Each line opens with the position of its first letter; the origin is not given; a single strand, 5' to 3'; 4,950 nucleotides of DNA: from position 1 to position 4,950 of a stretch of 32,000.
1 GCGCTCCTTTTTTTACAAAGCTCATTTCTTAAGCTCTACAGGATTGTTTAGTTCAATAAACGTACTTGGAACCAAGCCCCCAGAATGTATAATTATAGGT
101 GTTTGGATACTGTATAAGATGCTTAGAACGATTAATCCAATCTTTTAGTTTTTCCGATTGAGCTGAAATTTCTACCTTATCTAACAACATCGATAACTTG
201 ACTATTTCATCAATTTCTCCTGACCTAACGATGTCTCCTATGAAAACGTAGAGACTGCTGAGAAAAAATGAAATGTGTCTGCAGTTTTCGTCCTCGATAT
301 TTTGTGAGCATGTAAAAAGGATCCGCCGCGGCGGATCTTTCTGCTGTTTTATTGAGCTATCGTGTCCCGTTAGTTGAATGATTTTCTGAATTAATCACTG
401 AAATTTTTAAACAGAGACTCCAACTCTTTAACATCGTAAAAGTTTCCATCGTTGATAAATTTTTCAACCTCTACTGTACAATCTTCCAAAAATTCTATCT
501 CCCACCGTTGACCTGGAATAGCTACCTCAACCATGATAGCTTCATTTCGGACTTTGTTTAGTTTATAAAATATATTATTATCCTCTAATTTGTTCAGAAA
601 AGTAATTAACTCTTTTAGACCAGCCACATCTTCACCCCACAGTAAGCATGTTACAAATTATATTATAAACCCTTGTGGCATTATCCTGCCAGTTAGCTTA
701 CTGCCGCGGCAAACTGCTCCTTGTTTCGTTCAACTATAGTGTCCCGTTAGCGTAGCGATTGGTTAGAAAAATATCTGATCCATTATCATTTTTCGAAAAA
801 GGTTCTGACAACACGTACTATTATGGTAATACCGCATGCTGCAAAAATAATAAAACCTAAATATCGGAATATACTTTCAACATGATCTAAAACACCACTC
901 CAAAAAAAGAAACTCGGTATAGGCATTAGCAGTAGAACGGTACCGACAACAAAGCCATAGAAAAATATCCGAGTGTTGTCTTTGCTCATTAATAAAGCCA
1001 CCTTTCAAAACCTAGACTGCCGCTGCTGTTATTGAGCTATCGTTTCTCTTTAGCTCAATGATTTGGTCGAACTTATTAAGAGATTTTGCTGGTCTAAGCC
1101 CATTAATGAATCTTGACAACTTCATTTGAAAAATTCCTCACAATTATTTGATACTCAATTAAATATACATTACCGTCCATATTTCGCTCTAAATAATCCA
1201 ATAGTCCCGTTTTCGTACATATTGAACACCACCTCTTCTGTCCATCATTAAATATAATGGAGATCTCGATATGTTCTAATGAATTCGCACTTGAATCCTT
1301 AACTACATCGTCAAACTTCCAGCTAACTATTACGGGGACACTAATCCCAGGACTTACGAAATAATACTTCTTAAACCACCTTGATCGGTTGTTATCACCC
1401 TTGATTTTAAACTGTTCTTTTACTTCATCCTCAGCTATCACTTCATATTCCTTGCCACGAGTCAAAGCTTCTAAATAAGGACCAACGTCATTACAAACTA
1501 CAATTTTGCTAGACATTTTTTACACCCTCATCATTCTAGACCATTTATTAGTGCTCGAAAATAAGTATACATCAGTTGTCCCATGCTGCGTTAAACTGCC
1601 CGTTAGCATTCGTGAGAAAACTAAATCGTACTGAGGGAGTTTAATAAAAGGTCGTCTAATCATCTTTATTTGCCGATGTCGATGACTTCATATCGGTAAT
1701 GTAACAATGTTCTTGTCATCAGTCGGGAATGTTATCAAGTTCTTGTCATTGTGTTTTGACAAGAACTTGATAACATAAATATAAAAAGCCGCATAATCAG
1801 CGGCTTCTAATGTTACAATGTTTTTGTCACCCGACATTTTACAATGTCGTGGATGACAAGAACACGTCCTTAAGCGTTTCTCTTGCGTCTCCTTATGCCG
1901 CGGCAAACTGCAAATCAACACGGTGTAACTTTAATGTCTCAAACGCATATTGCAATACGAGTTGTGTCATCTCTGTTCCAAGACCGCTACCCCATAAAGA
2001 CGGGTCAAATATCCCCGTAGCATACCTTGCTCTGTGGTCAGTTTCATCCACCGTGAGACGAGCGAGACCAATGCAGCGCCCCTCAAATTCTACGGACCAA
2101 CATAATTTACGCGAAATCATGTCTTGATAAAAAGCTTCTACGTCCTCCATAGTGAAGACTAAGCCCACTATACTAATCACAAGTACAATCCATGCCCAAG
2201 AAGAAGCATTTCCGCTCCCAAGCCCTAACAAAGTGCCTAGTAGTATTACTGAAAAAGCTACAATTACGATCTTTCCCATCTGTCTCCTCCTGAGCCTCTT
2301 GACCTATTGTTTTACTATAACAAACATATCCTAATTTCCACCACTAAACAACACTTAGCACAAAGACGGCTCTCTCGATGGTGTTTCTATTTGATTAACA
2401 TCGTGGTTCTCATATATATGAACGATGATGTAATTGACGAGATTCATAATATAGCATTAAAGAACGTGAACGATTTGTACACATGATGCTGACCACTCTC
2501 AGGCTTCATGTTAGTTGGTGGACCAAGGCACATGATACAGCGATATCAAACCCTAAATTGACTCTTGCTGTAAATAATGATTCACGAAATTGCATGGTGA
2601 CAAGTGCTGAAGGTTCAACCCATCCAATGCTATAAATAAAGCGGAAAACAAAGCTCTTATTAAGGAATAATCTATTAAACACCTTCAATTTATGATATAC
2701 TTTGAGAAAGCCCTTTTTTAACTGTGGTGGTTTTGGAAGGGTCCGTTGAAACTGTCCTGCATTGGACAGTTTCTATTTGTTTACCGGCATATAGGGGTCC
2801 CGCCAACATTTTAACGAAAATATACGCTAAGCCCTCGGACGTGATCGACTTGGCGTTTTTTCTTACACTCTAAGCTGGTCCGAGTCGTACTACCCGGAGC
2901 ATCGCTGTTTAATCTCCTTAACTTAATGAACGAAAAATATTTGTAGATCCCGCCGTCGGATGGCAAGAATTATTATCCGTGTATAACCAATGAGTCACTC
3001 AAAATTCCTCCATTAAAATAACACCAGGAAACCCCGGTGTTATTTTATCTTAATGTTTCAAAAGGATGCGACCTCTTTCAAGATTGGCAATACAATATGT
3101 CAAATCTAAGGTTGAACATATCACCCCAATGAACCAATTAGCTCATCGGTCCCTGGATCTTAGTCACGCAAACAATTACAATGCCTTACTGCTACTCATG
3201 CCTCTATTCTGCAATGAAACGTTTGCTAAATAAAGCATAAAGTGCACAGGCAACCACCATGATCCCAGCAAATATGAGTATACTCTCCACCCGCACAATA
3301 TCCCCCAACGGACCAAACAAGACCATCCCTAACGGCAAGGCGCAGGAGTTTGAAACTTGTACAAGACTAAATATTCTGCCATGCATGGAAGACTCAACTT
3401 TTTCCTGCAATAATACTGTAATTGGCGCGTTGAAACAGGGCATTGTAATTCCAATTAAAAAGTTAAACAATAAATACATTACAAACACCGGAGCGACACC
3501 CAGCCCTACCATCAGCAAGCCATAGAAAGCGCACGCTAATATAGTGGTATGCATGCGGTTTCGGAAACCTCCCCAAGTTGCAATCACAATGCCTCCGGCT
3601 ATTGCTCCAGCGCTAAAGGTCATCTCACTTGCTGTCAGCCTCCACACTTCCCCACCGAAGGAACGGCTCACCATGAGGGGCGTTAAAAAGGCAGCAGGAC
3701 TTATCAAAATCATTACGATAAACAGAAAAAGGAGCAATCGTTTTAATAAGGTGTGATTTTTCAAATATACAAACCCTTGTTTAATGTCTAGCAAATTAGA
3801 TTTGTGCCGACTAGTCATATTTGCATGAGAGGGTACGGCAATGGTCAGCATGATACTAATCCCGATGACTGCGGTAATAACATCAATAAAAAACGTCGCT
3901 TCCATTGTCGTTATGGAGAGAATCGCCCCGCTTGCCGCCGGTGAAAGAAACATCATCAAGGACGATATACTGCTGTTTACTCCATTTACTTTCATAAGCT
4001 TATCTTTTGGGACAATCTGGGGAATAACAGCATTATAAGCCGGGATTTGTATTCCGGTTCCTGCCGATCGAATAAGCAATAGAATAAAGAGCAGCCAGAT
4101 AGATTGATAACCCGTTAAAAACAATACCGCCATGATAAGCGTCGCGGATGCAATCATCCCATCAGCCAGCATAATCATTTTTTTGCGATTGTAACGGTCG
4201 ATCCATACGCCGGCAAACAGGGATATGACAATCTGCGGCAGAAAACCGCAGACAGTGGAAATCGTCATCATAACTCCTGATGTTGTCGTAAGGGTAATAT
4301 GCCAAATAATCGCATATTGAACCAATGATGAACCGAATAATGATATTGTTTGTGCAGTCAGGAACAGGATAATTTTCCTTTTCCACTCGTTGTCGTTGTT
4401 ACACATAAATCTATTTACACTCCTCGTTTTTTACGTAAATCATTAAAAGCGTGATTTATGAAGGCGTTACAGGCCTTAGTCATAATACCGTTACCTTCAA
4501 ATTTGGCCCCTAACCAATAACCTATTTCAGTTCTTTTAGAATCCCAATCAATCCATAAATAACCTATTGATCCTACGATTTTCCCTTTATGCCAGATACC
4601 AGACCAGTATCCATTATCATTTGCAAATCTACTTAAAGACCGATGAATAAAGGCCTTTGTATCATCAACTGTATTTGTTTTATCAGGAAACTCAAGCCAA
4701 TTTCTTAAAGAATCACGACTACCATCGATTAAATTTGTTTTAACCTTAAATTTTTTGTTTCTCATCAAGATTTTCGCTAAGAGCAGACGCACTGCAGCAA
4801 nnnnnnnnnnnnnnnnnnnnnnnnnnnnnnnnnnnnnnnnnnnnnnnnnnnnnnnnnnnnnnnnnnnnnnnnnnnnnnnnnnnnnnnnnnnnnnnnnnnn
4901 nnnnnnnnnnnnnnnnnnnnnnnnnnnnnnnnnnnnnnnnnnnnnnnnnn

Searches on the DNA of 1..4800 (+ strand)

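Call 26: search_dna_similar(query=window:1-4800:+, collection=plasmids, mode=distant, max_rows=15)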
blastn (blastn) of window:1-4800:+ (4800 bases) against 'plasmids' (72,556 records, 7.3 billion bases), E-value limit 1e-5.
Records with a match: 43; places in all: 49; records where one place covers at least 80% of the query: 0.
Best place of each record, by identity: 95-99% 15; 90-95% 15; 80-90% 5; 60-80% 8.
By first word of the organism name: Bacillus 27; Paenibacillus 8; Alicyclobacillus 4; Brevibacillus 2; Niallia 1; Salimicrobium 1.
By predicted mobility (MOB-suite, as given by PLSDB): non-mobilizable 36; conjugative 5; mobilizable 2.
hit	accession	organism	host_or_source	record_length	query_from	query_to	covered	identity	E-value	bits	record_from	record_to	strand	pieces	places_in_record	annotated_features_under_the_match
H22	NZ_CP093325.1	Bacillus sp. N5-665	whole organism,peat soil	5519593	3223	4391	24%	72.2%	2e-176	628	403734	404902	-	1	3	none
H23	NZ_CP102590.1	Niallia taxi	-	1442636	348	621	6%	73.4%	2e-35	159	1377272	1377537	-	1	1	none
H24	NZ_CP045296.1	Paenibacillus cellulositrophicus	cell culture,Thai soil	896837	4478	4734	5%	70.8%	5e-25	126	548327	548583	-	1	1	GNAT family protein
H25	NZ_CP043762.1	Paenibacillus sp. 37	whole organism,rhizosphere of Abies ...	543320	1692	1839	3%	73.5%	1e-7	69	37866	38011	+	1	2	none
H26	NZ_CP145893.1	Paenibacillus amylolyticus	whole organism,soil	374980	1707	1841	3%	75.4%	1e-8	73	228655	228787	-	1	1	none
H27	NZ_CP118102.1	Paenibacillus urinalis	Homo sapiens,blood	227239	1707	1840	3%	75.9%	8e-10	75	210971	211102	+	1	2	none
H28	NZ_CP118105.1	Paenibacillus urinalis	Homo sapiens,blood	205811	1707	1840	3%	75.9%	8e-10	75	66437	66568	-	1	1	none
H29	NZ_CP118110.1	Paenibacillus urinalis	Homo sapiens,blood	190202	1707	1840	3%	75.9%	8e-10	75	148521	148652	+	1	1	none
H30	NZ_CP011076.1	Brevibacillus laterosporus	Oryza sativa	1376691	2790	2882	2%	83.9%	7e-17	99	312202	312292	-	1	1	none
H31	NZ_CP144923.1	Brevibacillus borstelensis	-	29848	2787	2875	2%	85.4%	2e-17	100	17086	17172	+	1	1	none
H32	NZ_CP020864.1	Paenibacillus sp. Cedars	Single culture,Alkaline pool submerged ...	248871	2794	2875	2%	85.4%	1e-14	92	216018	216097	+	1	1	none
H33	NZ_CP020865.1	Paenibacillus sp. Cedars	Single culture,Alkaline pool submerged ...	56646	2794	2875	2%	85.4%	1e-14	92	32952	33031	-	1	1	none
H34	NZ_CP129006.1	Bacillus cereus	cattle,Isolated from the spleen of ...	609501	2770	2832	1%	85.7%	3e-9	74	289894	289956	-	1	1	none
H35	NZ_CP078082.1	Bacillus tropicus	Cell culture,soil sample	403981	2788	2832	1%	93.3%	1e-7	69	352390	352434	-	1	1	none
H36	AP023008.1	Bacillus cereus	-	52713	2790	2832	1%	95.3%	3e-8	70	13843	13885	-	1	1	none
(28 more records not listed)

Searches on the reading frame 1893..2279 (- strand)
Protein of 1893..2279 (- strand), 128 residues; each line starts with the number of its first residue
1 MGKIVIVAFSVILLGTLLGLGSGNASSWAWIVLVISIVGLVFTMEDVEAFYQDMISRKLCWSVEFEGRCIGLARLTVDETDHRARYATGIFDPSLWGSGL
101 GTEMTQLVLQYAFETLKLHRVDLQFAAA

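Call 19: search_protein_families(library=pfam, proteins=[window:1893-2279:-])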
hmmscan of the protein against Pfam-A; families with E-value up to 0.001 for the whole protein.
window:1893-2279:- (128 aa): 2 families
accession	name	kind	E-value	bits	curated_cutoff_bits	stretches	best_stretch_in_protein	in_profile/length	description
PF13302.13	Acetyltransf_3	-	1.1e-09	39.6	25.4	1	42-121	32-117/138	Acetyltransferase (GNAT) domain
PF00583.31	Acetyltransf_1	-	6.5e-08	33.3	20.7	1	46-123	20-98/116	Acetyltransferase (GNAT) family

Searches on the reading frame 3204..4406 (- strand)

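Call 19: search_protein_families(library=pfam, proteins=[window:3204-4406:-])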
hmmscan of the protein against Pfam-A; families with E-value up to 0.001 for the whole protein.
window:3204-4406:- (400 aa): 2 families
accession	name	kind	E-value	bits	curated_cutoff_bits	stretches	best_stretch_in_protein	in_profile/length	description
PF07690.21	MFS_1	-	1.6e-36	126.4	33.4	2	17-353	3-339/347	Major Facilitator Superfamily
PF05977.19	MFS_3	-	1.2e-26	93.8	27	1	17-393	17-392/524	Transmembrane secretion effector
